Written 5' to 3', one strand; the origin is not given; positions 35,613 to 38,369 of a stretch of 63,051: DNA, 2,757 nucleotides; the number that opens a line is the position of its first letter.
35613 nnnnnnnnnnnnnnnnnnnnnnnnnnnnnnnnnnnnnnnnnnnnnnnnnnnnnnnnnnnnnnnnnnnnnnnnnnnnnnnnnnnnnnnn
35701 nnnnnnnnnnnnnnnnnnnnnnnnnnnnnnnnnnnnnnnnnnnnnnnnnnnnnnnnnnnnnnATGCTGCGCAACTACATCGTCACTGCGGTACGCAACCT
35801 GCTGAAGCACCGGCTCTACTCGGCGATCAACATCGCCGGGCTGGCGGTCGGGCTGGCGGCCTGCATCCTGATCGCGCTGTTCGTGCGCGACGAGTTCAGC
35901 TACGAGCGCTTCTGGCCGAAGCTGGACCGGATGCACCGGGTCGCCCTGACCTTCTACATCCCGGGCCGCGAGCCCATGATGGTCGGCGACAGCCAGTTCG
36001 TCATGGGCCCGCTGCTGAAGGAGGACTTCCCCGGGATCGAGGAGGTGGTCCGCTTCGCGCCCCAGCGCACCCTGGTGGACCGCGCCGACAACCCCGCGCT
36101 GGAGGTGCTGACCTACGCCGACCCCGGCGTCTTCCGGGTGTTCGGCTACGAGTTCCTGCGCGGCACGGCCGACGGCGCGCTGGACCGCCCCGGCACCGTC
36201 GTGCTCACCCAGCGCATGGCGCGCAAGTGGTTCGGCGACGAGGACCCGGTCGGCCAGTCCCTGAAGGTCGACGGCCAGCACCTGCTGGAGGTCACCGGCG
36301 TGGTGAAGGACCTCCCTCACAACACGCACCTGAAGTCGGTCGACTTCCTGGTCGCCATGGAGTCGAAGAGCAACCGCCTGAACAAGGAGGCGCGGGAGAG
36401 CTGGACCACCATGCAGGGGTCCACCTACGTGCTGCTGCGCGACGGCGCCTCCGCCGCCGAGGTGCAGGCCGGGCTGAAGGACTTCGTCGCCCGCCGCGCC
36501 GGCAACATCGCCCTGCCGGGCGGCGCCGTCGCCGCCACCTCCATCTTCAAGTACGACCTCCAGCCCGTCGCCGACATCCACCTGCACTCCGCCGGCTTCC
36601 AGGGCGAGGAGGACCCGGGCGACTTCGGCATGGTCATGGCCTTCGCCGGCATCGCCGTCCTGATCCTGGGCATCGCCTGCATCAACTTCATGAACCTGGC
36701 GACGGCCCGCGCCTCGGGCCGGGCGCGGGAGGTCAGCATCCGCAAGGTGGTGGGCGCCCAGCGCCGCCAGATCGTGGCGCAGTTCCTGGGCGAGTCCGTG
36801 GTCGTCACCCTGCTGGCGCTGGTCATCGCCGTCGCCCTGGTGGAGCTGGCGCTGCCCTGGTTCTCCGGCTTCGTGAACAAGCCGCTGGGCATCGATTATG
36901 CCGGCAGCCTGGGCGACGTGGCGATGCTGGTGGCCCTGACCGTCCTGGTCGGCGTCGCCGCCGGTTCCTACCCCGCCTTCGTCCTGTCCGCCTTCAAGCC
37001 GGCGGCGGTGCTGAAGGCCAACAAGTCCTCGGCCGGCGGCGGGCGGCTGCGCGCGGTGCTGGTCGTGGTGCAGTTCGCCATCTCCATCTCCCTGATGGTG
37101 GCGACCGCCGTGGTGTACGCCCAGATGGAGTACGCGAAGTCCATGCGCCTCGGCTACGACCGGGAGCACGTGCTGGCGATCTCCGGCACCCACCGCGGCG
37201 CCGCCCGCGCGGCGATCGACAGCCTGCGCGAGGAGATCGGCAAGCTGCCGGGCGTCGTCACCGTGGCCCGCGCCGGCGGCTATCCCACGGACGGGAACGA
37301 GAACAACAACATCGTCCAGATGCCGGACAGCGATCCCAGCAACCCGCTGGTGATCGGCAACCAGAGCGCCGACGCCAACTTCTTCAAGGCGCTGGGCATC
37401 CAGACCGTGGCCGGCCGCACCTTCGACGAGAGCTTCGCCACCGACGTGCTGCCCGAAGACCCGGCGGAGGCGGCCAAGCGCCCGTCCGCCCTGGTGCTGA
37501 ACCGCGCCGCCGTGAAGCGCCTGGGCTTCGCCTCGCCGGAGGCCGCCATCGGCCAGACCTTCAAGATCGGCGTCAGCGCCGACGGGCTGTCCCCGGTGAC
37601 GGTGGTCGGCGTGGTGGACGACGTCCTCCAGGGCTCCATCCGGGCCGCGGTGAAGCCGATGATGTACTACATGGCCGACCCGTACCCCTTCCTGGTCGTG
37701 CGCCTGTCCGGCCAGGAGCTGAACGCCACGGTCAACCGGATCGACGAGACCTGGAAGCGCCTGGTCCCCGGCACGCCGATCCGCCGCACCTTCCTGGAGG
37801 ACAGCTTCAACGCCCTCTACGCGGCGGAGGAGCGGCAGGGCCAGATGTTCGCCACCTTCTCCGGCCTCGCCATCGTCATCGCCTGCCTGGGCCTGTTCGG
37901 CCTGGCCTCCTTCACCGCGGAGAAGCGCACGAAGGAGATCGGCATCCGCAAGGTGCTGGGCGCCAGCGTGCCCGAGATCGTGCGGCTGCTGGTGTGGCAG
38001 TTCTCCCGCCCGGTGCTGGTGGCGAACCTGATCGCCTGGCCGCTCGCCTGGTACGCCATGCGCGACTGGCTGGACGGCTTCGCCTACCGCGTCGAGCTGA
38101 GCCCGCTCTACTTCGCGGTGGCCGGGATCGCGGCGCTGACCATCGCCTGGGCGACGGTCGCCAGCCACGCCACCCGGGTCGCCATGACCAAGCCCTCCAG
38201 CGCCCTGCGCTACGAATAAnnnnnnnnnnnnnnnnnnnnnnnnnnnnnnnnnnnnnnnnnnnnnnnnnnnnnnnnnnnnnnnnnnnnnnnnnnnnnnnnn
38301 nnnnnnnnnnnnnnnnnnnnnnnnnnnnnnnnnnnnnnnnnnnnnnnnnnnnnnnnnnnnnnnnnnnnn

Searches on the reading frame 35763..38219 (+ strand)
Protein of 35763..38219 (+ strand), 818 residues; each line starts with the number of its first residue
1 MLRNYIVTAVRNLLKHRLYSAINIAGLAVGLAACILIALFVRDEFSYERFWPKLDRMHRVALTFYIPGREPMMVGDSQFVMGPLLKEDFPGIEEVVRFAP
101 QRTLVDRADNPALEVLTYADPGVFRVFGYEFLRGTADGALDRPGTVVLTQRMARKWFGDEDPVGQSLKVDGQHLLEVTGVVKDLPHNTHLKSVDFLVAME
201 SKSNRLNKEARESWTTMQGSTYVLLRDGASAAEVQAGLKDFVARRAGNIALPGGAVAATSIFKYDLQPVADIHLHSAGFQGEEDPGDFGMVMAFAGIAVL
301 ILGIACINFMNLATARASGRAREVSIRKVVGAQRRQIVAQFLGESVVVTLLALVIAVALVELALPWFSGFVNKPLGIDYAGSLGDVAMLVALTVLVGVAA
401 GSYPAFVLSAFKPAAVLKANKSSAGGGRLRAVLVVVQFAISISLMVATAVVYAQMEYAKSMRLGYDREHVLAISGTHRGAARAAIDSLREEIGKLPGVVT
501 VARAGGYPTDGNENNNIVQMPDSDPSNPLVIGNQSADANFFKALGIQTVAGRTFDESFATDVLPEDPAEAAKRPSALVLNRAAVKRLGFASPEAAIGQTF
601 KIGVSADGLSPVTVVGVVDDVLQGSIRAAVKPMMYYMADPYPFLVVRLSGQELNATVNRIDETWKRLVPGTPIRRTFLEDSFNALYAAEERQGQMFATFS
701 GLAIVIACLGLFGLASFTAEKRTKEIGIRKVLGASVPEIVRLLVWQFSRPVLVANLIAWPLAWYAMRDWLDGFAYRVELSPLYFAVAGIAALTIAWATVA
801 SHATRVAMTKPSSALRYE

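Call 5: search_protein_families(library=pfam, proteins=[window:35763-38219:+], max_evalue=0.01)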
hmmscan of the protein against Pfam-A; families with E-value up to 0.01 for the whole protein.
window:35763-38219:+ (818 aa): 2 families
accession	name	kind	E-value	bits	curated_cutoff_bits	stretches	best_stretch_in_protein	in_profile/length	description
PF12704.14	MacB_PCD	-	2.5e-34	119.8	27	2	20-240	1-206/207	MacB-like periplasmic core domain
PF02687.27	FtsX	-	3.2e-23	82.5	25.5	2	297-408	3-115/120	FtsX-like permease C-terminal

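Call 8: search_protein_families(library=ncbifam, proteins=[window:35763-38219:+], max_evalue=1)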
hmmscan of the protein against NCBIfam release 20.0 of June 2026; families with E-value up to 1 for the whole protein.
window:35763-38219:+ (818 aa): 6 families
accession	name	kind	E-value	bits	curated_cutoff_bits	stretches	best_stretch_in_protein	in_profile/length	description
TIGR03434.1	ADOP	subfamily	2.1e-93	313.9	622.3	2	193-818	191-803/803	ADOP family duplicated permease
NF038008.1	ABC_perm_DarB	equivalog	7.8e-40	136.5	700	1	18-800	10-768/777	darobactin export ABC transporter permease subunit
NF007826.0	PRK10535.1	equivalog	1.8e-07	29.8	966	2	293-412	524-640/648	macrolide ABC transporter ATP-binding protein/permease MacB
NF038346.1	FtsX_actino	exception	0.00073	19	250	1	292-407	181-300/308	permease-like cell division protein FtsX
TIGR00439.2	FtsX_Gneg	equivalog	0.03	13.5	255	1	319-377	195-253/292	permease-like cell division protein FtsX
NF038347.1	FtsX_Gpos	exception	0.18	11.2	225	1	314-375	189-252/296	permease-like cell division protein FtsX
